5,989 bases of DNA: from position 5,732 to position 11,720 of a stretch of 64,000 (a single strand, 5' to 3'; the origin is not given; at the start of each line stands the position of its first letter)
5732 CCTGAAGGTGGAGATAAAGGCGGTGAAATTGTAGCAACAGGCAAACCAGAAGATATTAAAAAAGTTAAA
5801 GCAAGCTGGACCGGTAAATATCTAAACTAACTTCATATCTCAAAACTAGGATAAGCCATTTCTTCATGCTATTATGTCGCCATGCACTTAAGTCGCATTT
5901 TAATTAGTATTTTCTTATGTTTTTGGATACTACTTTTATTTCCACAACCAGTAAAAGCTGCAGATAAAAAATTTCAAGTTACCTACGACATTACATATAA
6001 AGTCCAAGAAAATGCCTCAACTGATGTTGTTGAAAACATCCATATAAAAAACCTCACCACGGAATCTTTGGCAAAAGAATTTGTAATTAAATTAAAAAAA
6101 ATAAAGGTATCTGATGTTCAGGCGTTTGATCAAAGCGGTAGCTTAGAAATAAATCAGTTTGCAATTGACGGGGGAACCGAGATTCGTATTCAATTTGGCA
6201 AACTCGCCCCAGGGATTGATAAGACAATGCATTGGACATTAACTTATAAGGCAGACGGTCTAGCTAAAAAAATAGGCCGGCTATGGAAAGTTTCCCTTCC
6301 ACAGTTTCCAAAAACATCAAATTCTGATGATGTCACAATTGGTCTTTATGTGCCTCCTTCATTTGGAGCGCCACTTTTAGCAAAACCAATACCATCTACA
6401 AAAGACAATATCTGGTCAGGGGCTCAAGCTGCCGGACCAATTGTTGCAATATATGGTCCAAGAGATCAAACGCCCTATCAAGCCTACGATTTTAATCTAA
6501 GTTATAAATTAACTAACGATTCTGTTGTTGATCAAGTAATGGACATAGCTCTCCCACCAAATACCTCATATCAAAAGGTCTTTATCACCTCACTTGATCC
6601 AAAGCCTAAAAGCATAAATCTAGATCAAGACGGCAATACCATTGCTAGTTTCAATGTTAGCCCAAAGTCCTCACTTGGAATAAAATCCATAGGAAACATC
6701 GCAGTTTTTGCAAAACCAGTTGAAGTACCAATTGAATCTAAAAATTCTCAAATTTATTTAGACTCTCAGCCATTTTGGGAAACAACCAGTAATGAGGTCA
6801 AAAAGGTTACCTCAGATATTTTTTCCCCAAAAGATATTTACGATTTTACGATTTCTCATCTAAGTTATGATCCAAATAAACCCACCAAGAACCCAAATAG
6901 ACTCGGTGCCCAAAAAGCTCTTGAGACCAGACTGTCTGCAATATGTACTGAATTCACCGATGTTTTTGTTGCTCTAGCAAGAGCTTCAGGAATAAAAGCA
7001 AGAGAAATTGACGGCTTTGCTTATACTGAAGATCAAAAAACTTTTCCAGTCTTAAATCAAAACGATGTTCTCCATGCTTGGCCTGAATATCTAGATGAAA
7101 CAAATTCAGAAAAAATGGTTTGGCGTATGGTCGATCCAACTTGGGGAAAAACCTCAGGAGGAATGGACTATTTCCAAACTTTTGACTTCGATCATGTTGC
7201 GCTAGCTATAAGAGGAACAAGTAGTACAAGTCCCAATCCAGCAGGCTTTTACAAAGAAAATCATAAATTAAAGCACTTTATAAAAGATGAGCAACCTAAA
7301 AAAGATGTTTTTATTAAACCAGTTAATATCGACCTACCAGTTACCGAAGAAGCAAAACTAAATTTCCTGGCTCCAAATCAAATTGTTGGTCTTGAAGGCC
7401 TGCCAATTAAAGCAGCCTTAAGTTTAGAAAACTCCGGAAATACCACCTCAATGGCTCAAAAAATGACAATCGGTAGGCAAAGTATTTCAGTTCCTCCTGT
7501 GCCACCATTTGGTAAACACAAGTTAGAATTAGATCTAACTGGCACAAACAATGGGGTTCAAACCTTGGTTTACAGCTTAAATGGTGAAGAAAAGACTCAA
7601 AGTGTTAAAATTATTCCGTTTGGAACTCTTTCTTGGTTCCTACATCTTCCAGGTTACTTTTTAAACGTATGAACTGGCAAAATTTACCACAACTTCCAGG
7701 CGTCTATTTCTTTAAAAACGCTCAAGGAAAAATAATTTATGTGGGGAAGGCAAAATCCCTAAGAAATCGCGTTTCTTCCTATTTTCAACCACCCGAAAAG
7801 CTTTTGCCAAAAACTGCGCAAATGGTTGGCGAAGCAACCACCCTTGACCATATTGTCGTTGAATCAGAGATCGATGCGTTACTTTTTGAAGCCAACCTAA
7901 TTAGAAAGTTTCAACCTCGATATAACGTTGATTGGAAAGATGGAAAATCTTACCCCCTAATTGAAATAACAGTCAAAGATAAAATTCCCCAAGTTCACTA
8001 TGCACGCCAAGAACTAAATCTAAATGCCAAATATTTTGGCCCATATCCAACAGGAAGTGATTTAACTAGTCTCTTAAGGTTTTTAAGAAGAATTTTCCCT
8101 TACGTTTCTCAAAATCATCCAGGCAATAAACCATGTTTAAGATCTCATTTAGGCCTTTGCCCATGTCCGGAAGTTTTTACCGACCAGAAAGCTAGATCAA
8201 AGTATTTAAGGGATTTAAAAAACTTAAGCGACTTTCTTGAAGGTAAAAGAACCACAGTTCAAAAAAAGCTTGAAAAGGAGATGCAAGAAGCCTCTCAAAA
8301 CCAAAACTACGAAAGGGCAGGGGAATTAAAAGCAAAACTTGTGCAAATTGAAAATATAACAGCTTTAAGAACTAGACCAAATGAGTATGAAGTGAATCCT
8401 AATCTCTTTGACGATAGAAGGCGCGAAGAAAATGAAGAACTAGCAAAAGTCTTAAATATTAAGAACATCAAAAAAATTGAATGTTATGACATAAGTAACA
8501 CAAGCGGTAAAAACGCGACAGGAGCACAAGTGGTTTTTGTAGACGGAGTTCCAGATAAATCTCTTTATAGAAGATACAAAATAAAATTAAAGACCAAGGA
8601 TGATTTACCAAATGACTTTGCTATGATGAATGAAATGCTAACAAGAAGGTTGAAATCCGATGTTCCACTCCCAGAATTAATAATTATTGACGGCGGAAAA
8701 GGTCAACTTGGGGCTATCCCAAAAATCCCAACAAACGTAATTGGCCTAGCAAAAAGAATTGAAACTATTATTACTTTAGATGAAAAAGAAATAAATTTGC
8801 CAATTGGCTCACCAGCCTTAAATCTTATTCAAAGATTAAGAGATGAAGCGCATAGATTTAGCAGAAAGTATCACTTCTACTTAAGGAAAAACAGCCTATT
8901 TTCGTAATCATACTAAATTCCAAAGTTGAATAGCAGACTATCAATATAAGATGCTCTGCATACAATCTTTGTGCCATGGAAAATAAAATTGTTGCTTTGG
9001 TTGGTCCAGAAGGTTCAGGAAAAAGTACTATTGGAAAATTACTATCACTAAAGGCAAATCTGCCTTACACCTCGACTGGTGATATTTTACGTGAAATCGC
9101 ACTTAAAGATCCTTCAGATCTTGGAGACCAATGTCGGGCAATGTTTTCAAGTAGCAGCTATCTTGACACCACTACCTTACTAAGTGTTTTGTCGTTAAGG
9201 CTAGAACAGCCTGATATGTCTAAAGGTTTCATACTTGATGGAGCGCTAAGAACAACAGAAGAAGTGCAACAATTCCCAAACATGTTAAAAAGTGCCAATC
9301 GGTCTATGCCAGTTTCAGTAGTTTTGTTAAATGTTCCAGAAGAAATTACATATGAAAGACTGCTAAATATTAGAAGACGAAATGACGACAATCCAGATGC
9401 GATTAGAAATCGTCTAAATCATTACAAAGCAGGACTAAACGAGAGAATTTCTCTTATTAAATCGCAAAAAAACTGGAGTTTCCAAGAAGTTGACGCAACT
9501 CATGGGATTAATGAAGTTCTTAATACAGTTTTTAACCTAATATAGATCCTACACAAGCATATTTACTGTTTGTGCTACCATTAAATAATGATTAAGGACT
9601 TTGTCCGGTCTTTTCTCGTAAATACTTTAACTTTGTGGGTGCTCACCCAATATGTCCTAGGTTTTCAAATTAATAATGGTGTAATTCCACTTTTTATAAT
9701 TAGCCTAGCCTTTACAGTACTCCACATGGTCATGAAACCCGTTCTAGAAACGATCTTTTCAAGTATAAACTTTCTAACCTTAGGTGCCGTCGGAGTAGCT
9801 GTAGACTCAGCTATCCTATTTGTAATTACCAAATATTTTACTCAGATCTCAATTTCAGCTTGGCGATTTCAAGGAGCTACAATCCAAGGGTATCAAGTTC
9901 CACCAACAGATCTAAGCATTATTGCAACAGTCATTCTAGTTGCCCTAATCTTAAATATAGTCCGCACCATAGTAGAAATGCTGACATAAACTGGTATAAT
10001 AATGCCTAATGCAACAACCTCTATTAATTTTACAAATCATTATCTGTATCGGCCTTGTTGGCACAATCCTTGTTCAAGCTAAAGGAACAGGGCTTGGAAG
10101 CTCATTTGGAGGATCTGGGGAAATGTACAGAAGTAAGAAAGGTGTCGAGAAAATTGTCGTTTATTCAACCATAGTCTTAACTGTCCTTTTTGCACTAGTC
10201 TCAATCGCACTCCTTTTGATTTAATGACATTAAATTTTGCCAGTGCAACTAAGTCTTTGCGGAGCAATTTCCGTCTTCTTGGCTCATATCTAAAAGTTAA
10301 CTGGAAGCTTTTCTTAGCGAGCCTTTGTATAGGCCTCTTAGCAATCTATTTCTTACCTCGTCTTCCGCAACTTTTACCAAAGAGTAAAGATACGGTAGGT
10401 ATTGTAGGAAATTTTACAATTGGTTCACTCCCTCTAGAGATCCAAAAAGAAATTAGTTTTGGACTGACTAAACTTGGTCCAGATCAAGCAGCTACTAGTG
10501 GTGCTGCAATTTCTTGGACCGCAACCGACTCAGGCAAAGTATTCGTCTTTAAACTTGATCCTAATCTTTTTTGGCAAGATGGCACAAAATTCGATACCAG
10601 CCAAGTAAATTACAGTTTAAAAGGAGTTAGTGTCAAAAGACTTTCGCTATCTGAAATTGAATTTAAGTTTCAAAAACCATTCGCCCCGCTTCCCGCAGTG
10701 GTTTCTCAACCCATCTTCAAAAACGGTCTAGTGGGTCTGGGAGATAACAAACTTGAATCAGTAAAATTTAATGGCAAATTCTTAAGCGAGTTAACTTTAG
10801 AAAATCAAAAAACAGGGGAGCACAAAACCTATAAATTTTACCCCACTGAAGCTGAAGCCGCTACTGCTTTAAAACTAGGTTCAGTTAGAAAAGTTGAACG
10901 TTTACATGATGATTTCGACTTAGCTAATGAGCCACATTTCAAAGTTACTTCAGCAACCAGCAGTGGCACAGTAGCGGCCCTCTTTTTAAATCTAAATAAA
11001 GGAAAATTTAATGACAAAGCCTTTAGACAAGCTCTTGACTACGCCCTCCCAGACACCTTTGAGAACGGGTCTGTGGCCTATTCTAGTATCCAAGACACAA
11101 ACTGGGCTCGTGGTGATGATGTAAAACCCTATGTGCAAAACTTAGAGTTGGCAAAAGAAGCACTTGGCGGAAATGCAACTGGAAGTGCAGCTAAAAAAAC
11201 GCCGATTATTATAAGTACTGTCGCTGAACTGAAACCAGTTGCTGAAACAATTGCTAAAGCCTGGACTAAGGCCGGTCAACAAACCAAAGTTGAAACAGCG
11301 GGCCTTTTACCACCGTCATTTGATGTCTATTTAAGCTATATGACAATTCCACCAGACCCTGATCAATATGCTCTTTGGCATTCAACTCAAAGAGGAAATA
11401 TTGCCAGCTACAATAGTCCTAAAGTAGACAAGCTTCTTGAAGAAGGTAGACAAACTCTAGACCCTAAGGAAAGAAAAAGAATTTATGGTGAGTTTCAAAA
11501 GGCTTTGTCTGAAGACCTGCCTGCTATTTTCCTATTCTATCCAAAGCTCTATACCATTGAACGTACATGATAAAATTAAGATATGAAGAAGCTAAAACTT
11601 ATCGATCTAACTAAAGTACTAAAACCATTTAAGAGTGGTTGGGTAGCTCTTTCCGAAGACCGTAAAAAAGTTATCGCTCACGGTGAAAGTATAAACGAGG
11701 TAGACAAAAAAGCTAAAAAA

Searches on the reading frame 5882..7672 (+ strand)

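Call 65: search_protein_families(library=pfam, proteins=[window:5882-7672:+], max_evalue=0.00001)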
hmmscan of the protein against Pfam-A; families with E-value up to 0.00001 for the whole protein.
window:5882-7672:+ (596 aa): 1 family
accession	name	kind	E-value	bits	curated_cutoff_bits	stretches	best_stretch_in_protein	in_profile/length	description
PF01841.26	Transglut_core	-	1.8e-14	54.4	23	1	303-419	4-108/108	Transglutaminase-like superfamily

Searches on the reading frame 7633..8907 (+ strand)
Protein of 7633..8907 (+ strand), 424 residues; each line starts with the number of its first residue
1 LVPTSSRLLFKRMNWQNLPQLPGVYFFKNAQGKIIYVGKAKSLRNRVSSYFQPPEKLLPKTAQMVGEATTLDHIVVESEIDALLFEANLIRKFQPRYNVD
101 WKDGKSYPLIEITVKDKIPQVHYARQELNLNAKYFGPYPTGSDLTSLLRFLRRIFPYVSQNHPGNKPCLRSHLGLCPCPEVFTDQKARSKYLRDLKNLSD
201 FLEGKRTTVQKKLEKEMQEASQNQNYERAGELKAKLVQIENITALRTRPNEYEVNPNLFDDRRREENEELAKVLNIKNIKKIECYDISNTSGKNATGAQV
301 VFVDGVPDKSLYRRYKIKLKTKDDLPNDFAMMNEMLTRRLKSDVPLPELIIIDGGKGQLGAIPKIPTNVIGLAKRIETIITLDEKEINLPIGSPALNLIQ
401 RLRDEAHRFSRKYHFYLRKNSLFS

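Call 65: search_protein_families(library=pfam, proteins=[window:7633-8907:+], max_evalue=0.00001)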
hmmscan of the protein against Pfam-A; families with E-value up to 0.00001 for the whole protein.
window:7633-8907:+ (424 aa): 3 families
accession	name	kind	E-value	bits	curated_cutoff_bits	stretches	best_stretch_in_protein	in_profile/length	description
PF08459.17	UvrC_RNaseH_dom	-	1.1e-39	136.2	22.3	1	272-409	2-157/159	UvrC RNAse H endonuclease domain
PF02151.25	UVR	-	1.8e-08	34.3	21.5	1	209-241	3-35/36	UvrB/uvrC motif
PF01541.30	GIY-YIG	-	1.4e-07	32.2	22.6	1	23-98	3-78/78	GIY-YIG catalytic domain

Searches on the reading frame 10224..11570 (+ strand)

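Call 65: search_protein_families(library=pfam, proteins=[window:10224-11570:+], max_evalue=0.00001)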
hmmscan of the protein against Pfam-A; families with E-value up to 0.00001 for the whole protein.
window:10224-11570:+ (448 aa): 1 family
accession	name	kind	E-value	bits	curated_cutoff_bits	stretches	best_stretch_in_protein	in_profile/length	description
PF00496.27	SBP_bac_5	-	9.2e-18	64.9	32.4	1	202-388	152-361/368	Bacterial extracellular solute-binding proteins, family 5 Middle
